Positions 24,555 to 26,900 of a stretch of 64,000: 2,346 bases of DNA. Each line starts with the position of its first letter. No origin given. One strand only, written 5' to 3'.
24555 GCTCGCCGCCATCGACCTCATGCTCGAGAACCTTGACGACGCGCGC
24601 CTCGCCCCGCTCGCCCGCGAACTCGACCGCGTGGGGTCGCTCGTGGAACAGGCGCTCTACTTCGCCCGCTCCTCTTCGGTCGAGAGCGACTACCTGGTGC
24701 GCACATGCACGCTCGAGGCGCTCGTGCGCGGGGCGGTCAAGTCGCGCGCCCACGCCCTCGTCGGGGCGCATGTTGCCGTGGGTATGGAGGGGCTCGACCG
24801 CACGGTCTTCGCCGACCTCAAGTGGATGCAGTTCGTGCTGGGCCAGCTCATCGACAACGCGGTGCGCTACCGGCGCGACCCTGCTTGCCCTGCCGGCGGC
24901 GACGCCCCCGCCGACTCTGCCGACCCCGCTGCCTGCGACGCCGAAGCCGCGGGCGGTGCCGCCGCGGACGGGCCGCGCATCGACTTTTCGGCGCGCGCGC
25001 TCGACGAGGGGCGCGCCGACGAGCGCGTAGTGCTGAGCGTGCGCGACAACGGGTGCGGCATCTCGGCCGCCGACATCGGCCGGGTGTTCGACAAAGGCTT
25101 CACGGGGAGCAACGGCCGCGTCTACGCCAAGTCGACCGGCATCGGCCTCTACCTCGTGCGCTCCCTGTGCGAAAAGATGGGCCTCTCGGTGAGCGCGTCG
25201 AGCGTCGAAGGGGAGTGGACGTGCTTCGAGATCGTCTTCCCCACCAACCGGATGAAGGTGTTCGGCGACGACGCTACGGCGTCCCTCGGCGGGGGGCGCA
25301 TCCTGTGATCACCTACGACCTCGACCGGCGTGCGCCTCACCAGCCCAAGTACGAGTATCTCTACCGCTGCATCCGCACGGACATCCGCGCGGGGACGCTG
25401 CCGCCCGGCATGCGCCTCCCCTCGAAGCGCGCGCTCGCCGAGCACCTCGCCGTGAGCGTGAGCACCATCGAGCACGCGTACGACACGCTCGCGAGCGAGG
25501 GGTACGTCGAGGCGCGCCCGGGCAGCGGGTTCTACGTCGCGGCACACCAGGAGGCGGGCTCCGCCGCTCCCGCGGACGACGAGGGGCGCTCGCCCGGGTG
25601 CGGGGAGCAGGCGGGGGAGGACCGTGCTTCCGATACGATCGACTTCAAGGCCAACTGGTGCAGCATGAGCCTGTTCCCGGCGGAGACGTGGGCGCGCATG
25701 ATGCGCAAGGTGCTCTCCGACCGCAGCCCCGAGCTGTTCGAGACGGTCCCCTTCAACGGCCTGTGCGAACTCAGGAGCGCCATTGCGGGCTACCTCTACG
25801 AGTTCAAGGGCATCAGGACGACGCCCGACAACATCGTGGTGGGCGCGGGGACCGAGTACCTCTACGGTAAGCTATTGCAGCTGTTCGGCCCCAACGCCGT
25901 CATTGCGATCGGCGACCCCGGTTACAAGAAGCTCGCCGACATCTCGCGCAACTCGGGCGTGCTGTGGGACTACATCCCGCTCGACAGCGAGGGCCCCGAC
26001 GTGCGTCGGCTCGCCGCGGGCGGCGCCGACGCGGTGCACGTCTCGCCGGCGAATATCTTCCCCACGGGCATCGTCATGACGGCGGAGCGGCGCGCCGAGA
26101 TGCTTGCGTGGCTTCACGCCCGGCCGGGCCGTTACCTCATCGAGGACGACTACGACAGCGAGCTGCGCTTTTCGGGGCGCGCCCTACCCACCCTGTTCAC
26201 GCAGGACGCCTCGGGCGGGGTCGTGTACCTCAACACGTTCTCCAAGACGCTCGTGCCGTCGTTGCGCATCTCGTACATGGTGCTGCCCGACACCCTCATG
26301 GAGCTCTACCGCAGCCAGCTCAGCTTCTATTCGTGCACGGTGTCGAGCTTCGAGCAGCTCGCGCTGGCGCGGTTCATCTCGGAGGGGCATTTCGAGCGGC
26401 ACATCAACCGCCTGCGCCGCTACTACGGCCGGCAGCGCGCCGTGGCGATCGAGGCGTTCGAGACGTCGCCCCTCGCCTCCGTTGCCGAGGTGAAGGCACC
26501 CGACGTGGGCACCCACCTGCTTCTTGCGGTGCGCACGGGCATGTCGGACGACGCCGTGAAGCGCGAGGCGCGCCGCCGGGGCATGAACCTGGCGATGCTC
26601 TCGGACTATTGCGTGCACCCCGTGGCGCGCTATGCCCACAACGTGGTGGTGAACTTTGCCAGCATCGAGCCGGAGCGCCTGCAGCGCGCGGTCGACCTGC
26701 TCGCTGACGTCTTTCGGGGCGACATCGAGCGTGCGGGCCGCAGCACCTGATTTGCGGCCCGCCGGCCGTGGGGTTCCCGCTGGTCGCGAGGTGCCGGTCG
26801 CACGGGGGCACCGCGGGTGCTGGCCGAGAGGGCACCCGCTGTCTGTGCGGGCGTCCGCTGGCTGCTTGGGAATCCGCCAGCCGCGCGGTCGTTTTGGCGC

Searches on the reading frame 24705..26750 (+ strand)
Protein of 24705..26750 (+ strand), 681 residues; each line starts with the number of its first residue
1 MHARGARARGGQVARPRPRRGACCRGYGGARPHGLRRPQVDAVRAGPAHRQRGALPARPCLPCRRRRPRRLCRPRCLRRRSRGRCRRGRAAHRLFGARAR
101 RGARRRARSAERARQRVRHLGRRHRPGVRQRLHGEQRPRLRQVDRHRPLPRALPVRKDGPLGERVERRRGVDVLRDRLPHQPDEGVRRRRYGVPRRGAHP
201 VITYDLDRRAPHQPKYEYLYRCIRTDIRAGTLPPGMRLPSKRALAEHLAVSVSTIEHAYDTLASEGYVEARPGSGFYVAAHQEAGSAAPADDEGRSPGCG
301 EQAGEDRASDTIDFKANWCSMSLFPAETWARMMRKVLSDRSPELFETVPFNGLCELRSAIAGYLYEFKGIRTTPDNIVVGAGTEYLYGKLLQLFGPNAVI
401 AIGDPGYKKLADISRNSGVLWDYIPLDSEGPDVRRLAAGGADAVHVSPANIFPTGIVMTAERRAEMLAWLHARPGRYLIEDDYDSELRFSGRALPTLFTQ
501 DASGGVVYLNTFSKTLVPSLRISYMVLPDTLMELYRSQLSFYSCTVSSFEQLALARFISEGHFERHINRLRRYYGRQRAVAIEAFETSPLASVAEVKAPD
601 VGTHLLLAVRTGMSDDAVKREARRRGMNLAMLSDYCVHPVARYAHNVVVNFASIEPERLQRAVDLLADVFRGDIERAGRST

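Call 25: search_protein_families(library=pfam, proteins=[window:24705-26750:+], max_evalue=0.0001)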
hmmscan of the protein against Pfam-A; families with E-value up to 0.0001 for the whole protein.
window:24705-26750:+ (681 aa): 2 families
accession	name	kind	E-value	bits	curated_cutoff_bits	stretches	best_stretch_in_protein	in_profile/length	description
PF00392.27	GntR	-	1.3e-17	63.6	27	1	216-278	2-64/64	Bacterial regulatory proteins, gntR family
PF00155.27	Aminotran_1_2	-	2.3e-13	50.5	19.7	1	325-588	18-293/361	Aminotransferase class I and II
